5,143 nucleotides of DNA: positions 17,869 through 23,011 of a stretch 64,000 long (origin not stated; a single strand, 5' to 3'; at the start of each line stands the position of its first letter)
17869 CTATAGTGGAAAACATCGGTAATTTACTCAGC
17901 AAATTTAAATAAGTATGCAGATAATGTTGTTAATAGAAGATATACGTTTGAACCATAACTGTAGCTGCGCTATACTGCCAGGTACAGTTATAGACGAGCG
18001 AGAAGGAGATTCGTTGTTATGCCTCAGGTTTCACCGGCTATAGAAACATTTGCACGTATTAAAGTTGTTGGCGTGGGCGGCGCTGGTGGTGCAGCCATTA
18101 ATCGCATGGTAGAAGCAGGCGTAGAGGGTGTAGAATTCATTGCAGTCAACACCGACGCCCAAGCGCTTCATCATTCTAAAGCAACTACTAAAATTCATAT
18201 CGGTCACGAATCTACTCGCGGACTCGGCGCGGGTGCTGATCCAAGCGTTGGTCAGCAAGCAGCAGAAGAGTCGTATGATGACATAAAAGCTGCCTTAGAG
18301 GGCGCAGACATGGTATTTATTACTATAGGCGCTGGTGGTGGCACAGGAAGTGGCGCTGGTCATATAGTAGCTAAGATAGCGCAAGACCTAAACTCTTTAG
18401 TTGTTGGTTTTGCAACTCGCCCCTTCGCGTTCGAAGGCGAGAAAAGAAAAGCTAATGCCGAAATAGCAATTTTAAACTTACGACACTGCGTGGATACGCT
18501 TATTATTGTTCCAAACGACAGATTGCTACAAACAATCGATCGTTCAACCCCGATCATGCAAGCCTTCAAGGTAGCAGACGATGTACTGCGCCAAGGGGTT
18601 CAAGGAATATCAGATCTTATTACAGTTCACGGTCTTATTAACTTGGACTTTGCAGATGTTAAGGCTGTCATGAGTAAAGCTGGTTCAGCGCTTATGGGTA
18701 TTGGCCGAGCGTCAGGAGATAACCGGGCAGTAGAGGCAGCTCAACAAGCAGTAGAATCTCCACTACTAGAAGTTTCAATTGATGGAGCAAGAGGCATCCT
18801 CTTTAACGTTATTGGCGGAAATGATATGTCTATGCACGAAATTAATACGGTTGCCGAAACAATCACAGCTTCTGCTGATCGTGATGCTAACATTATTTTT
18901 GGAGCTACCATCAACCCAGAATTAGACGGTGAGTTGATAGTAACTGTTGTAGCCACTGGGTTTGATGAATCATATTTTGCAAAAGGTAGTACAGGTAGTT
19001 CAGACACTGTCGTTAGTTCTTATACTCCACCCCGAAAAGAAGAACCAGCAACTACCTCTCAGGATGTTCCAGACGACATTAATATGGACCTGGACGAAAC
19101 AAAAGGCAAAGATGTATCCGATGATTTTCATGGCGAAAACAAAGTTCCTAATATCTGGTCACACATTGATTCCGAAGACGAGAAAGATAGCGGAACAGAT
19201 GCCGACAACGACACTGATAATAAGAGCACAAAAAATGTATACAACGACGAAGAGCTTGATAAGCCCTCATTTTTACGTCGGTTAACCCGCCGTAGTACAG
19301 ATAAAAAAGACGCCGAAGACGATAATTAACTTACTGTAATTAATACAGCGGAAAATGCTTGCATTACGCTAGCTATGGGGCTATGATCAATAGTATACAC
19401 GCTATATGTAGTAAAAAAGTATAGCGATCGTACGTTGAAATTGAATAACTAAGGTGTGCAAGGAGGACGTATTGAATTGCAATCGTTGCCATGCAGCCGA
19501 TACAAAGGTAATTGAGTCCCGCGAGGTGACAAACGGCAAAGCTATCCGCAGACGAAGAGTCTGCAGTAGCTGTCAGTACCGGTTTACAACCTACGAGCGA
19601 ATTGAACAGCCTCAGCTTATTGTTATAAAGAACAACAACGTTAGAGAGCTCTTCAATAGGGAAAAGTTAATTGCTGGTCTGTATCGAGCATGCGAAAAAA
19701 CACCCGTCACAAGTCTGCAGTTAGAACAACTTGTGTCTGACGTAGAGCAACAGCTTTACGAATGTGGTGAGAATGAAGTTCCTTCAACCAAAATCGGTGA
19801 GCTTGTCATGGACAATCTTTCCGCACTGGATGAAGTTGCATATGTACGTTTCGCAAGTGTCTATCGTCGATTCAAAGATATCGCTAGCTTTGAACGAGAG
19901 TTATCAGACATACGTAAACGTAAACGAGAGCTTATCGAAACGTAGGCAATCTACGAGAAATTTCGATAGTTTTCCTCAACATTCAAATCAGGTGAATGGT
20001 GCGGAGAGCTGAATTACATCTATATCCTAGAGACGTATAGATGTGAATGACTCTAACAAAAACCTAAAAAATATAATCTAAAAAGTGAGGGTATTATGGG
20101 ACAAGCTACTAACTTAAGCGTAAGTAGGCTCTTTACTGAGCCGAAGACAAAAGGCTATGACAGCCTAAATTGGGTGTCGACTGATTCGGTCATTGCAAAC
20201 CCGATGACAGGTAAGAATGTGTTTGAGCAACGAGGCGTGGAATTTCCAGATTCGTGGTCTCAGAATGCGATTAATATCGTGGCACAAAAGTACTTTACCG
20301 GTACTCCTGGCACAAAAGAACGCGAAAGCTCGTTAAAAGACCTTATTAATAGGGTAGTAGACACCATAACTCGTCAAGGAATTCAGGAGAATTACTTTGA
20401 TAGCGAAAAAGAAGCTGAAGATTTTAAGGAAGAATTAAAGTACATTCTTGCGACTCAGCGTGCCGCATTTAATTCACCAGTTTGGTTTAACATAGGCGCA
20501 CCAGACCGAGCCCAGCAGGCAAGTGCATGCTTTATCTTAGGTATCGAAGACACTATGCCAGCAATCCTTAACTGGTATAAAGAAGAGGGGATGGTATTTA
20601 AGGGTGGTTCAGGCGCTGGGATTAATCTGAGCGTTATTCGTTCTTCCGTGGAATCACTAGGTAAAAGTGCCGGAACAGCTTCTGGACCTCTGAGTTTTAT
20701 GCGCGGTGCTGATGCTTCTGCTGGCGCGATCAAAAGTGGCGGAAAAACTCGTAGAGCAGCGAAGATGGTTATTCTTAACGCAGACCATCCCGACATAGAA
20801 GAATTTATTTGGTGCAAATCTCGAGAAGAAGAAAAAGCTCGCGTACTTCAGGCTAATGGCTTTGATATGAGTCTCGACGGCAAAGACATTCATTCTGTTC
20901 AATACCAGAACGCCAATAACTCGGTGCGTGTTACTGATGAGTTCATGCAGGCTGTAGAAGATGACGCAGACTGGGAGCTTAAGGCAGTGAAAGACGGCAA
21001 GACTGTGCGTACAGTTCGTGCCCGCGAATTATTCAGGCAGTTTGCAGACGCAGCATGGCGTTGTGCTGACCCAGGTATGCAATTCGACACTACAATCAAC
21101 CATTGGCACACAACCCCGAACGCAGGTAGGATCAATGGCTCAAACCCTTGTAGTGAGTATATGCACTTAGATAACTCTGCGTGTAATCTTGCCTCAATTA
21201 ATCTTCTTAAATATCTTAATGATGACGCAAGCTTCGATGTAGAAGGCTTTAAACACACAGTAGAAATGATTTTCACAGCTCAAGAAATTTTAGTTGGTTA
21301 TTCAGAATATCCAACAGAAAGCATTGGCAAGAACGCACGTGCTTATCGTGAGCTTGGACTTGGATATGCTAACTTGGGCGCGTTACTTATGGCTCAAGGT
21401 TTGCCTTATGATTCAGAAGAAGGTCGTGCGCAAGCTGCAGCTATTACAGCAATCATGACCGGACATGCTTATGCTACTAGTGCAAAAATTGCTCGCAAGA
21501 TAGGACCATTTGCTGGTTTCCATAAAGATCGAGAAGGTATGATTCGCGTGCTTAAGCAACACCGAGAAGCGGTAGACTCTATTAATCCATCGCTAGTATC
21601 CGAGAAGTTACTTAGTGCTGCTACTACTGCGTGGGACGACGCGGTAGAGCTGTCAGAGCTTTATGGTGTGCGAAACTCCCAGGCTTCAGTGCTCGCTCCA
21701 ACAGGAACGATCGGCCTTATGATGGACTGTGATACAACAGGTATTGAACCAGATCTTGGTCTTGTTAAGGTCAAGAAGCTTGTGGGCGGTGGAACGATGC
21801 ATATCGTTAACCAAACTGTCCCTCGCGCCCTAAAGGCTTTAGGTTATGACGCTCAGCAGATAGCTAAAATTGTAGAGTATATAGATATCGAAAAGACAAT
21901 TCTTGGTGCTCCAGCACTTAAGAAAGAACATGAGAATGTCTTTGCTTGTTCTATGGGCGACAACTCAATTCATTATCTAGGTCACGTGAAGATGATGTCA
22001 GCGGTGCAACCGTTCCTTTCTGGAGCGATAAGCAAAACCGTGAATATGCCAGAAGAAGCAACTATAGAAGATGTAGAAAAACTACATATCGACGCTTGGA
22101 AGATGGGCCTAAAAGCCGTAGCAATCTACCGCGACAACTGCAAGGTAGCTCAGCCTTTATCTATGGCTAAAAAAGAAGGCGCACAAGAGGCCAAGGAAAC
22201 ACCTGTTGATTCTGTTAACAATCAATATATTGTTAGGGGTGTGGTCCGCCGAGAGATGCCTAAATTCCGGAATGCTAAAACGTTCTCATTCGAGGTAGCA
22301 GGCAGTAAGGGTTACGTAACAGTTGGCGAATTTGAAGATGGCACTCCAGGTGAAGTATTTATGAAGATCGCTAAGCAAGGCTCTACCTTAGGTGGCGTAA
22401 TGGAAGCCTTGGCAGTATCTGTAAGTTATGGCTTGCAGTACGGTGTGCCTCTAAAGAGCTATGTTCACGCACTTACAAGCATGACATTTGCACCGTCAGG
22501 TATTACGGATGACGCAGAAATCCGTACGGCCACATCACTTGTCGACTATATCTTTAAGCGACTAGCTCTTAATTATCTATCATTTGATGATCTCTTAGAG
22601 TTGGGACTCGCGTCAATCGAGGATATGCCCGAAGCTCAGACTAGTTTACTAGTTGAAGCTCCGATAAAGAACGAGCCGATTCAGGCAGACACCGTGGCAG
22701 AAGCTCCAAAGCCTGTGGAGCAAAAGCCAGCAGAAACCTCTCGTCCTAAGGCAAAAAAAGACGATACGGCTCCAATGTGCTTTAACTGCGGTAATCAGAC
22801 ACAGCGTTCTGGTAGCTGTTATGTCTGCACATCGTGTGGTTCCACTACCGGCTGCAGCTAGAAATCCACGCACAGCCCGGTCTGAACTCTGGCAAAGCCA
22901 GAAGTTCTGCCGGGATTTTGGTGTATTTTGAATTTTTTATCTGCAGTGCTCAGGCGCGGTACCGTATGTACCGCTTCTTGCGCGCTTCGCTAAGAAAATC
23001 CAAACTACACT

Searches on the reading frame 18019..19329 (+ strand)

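Call 11: search_protein_families(library=pfam, proteins=[window:18019-19329:+])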
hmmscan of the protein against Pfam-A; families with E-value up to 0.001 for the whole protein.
window:18019-19329:+ (436 aa): 2 families
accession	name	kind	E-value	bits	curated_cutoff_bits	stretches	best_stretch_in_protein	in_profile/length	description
PF00091.31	Tubulin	-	1.2e-47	163.1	33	1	13-173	1-189/190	Tubulin/FtsZ family, GTPase domain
PF12327.13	FtsZ_C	-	3.1e-35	120.8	27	1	222-316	1-95/95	FtsZ family, C-terminal domain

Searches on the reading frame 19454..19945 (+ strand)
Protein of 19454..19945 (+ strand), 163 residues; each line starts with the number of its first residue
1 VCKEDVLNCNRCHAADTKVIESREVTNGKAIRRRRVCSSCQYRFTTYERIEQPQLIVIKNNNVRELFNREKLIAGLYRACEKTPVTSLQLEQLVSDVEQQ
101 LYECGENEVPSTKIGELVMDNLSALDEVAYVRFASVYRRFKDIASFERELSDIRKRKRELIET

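Call 11: search_protein_families(library=pfam, proteins=[window:19454-19945:+])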
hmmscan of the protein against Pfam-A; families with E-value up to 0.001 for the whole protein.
window:19454-19945:+ (163 aa): 2 families
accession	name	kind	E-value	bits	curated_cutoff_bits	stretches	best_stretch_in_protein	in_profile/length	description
PF03477.21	ATP-cone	-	1.1e-20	74.4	25.8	1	56-142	2-87/88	ATP cone domain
PF22811.2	Zn_ribbon_NrdR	-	2.9e-17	62.7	27.2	1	7-48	1-42/42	Transcriptional repressor NrdR-like, N-terminal domain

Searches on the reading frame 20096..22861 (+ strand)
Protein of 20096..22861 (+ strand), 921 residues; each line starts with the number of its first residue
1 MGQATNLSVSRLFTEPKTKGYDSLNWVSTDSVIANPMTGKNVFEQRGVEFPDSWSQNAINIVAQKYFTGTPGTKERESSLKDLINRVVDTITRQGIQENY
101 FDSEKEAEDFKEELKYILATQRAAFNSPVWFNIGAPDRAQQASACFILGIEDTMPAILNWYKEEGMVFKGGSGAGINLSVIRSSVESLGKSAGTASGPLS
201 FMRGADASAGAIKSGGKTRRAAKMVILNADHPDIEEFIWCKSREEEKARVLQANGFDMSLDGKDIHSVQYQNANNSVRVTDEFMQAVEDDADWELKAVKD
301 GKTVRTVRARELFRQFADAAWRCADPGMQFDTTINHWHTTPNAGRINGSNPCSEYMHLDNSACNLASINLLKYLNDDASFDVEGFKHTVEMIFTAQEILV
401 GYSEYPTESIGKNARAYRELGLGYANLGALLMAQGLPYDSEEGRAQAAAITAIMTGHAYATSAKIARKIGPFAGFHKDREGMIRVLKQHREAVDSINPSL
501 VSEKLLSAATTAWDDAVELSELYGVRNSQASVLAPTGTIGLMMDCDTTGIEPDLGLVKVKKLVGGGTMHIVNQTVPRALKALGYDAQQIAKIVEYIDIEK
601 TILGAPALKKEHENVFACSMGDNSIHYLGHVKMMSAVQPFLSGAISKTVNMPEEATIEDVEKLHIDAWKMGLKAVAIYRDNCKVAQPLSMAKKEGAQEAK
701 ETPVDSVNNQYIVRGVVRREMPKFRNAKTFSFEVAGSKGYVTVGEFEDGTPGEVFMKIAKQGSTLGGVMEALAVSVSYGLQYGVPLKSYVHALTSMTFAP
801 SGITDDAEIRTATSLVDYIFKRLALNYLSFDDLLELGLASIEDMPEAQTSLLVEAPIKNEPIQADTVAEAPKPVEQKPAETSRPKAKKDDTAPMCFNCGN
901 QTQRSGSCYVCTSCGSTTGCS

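Call 11: search_protein_families(library=pfam, proteins=[window:20096-22861:+])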
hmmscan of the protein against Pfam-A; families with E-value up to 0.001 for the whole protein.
window:20096-22861:+ (921 aa): 3 families
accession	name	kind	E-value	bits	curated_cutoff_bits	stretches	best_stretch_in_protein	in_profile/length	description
PF02867.20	Ribonuc_red_lgC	-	2.8e-141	472.2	23.9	1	143-678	1-523/523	Ribonucleotide reductase, barrel domain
PF08471.15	Ribonuc_red_2_N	-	2.8e-19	69.7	27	1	38-121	1-103/103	Class II vitamin B12-dependent ribonucleotide reductase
PF12637.14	TSCPD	-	5.2e-11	43.1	22.8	1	735-824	12-85/88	TSCPD domain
